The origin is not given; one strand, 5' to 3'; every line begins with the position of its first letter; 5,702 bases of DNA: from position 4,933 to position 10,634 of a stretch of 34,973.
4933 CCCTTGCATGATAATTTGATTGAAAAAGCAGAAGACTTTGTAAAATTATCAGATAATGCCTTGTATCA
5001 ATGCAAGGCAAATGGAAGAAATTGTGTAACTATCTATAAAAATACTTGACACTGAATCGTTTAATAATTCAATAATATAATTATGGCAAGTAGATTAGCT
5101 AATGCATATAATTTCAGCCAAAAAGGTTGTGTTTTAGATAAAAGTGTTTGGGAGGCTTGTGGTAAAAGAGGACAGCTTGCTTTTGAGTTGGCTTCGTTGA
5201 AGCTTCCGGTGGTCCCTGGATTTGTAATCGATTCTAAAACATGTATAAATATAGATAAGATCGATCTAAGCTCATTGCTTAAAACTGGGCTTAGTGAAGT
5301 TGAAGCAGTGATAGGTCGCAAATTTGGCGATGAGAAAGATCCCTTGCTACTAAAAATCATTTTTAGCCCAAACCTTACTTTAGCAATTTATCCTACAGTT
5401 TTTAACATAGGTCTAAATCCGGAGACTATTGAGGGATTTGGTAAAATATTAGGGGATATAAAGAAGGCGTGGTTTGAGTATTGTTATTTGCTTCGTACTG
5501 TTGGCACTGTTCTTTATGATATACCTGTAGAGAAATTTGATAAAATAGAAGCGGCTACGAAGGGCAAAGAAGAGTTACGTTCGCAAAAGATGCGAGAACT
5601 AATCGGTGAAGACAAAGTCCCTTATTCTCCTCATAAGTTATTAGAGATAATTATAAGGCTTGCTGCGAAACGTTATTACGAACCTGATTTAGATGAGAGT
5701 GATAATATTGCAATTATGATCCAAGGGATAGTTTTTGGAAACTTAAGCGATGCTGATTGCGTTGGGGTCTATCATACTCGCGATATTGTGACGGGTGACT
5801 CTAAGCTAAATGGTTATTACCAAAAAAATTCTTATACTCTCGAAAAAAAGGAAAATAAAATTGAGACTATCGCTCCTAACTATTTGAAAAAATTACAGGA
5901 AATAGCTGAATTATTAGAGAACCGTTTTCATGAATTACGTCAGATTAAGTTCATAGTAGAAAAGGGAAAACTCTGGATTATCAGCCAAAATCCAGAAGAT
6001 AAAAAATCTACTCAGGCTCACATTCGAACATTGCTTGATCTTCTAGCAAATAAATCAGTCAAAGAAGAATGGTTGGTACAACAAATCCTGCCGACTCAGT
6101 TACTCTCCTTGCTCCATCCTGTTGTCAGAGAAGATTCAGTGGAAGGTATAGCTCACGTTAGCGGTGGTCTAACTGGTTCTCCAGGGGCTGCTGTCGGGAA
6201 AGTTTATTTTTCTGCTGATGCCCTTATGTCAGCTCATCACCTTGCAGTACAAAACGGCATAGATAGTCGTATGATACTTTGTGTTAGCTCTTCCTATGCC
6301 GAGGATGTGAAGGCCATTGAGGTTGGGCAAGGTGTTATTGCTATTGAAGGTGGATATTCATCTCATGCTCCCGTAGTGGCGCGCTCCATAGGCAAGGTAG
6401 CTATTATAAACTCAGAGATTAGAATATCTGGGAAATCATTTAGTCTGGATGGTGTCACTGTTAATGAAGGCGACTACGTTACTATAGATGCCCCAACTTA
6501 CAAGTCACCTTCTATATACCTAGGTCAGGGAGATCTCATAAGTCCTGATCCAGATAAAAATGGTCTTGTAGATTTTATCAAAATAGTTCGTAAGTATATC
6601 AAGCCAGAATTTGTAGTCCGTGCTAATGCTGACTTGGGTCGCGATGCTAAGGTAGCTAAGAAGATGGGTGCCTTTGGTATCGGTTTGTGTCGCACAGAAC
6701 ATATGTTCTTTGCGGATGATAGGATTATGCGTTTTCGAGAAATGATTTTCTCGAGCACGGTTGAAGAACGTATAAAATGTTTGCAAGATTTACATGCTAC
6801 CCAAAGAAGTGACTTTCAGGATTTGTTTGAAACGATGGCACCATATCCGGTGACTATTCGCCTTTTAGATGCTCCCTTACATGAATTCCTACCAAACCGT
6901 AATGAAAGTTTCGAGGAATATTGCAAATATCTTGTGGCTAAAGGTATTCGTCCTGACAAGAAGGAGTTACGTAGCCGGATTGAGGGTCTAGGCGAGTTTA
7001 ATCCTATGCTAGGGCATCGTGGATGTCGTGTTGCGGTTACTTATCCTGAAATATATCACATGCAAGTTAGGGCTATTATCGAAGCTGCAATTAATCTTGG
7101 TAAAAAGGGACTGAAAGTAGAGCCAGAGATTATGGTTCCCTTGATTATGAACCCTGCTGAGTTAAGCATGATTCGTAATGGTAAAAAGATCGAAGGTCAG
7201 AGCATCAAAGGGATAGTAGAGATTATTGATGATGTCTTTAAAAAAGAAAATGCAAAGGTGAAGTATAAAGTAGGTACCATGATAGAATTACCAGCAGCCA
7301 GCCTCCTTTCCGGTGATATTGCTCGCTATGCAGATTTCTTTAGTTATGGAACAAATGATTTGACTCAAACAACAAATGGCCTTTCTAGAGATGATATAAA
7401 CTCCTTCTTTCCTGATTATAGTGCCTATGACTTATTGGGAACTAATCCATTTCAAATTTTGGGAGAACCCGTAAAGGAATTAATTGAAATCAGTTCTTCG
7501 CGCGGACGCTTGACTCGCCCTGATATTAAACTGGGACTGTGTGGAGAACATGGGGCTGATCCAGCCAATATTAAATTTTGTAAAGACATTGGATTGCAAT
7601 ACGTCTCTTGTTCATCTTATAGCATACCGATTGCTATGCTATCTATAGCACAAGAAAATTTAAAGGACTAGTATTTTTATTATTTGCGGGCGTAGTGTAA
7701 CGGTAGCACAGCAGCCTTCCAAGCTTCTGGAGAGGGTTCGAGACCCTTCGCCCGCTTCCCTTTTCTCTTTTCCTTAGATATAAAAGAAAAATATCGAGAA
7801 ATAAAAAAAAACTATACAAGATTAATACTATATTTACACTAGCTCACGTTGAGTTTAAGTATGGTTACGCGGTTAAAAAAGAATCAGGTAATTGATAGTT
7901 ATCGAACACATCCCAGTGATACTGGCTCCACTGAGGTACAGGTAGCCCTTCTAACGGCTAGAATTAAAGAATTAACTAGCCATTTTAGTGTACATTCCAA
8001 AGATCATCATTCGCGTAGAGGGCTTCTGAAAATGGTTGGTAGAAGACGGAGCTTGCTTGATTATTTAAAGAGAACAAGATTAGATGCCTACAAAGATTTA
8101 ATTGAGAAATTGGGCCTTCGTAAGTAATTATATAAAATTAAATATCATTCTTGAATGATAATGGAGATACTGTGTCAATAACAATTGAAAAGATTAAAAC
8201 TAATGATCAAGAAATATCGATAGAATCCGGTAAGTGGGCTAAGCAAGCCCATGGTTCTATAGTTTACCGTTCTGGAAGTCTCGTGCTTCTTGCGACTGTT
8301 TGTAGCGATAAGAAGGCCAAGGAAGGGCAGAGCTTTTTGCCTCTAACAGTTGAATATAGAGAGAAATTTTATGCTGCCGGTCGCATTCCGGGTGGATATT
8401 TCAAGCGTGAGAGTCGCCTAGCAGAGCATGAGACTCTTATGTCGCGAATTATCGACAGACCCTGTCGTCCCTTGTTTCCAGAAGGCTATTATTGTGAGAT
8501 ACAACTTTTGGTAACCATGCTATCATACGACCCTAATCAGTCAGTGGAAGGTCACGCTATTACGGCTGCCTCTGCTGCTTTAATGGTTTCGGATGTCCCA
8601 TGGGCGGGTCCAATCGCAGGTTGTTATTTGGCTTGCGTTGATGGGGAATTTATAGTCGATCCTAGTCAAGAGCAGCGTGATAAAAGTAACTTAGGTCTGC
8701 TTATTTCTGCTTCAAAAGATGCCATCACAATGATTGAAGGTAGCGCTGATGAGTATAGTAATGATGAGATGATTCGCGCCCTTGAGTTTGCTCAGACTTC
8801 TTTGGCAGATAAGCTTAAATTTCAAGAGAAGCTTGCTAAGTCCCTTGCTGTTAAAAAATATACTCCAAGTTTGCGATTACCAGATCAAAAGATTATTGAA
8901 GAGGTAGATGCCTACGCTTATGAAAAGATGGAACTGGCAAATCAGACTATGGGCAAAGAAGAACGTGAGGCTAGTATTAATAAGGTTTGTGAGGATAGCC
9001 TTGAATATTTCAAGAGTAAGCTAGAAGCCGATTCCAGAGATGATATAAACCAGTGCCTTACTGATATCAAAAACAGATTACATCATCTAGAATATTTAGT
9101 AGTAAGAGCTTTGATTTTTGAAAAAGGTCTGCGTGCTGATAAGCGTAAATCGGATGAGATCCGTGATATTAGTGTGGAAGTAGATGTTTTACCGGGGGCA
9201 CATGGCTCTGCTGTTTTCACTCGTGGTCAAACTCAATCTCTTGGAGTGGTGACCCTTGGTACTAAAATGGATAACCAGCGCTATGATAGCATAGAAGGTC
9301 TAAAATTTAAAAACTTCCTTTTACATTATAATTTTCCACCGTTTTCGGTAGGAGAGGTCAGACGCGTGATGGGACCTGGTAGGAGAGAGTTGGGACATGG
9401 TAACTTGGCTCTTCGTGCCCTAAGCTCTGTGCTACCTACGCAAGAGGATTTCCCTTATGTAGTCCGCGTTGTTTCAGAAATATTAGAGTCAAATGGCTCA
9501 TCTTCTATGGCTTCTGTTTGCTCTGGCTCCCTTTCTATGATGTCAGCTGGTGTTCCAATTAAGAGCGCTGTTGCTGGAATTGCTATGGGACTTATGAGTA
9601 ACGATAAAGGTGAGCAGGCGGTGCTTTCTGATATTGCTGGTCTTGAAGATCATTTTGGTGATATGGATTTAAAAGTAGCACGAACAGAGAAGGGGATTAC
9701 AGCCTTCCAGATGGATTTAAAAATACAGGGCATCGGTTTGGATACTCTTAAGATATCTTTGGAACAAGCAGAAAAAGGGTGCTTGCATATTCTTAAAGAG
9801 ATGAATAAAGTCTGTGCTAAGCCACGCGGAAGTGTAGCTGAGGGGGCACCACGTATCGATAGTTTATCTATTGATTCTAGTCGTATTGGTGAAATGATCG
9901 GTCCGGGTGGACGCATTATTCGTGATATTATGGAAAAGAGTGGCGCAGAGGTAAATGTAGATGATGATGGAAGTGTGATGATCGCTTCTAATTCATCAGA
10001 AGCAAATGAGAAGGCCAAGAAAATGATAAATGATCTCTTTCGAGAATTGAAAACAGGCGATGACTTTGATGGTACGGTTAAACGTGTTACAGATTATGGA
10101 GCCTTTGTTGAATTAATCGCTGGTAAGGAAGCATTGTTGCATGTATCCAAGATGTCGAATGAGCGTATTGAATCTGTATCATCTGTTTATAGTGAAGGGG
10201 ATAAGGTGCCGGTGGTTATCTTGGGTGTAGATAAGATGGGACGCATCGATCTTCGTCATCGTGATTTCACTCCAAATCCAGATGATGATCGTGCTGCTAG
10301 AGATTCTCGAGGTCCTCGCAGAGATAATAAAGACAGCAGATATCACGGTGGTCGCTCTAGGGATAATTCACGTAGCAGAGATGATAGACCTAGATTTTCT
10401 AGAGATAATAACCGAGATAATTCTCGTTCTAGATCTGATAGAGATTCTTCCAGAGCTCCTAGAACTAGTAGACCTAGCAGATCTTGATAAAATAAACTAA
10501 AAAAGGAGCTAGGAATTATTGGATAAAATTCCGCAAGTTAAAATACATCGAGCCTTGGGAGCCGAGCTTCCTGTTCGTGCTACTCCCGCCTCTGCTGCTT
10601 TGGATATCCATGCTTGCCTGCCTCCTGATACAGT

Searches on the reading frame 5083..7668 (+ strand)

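Call 26: search_protein_families(library=pfam, proteins=[window:5083-7668:+], max_evalue=0.0001)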
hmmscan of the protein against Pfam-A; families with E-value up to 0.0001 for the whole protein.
window:5083-7668:+ (862 aa): 3 families
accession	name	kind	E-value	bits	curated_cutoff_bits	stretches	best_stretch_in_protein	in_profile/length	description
PF02896.24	PEP-utilizers_C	-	1.1e-63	215.6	22.8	1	510-858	20-291/293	PEP-utilising enzyme, PEP-binding domain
PF00391.29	PEP-utilizers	-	2.4e-08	33.9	23.1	1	395-470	3-69/72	PEP-utilising enzyme, mobile domain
PF01326.24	PPDK_N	-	1e-05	25.4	27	0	252-312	254-316/328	Pyruvate phosphate dikinase, AMP/ATP-binding domain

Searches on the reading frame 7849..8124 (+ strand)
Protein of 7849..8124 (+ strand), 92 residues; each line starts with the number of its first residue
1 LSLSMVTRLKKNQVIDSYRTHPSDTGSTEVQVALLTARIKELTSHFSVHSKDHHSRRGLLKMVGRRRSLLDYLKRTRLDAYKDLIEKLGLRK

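Call 26: search_protein_families(library=pfam, proteins=[window:7849-8124:+], max_evalue=0.0001)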
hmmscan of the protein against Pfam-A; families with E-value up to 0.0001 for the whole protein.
window:7849-8124:+ (92 aa): 1 family
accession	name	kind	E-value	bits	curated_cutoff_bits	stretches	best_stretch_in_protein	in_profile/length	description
PF00312.27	Ribosomal_S15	-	2.4e-36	124.2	31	1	11-91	1-81/81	Ribosomal protein S15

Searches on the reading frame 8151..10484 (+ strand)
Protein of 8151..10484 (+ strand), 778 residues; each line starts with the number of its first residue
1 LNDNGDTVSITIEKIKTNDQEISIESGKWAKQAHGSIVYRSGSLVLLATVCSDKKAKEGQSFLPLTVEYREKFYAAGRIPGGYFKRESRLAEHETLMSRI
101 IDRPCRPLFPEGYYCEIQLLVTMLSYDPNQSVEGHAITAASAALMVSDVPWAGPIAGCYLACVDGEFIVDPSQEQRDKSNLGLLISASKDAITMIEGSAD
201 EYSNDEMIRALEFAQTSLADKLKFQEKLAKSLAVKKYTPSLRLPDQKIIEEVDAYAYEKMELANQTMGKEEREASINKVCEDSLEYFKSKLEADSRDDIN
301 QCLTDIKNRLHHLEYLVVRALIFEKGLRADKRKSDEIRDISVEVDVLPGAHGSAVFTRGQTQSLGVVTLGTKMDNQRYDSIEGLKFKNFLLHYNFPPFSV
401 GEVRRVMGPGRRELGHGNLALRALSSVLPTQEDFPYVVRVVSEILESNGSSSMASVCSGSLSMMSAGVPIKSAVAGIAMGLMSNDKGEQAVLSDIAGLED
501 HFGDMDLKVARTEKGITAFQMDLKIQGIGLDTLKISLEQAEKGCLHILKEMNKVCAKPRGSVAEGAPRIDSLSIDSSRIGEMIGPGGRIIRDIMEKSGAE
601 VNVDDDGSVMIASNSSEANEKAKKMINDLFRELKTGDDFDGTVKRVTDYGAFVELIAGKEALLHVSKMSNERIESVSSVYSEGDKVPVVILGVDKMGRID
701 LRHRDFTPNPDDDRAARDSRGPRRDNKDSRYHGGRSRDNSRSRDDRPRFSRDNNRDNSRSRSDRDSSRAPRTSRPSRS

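Call 26: search_protein_families(library=pfam, proteins=[window:8151-10484:+], max_evalue=0.0001)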
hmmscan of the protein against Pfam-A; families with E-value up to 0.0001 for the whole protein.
window:8151-10484:+ (778 aa): 5 families
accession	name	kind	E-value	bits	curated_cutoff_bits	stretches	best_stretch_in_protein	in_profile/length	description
PF01138.27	RNase_PH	-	1.6e-51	174.6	25.5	2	336-469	1-130/130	3' exoribonuclease family, domain 1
PF00575.29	S1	-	1.9e-17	63.9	22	1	633-704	2-74/74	S1 RNA binding domain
PF03725.20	RNase_PH_C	-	1.7e-12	47.6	20.8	1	153-216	1-66/67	3' exoribonuclease family, domain 2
PF00013.35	KH_1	-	3.6e-11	43.1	21.5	1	571-628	3-66/66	KH domain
PF03726.19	PNPase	-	2.3e-07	31.6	24.6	1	248-332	2-80/81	Polyribonucleotide nucleotidyltransferase, RNA binding domain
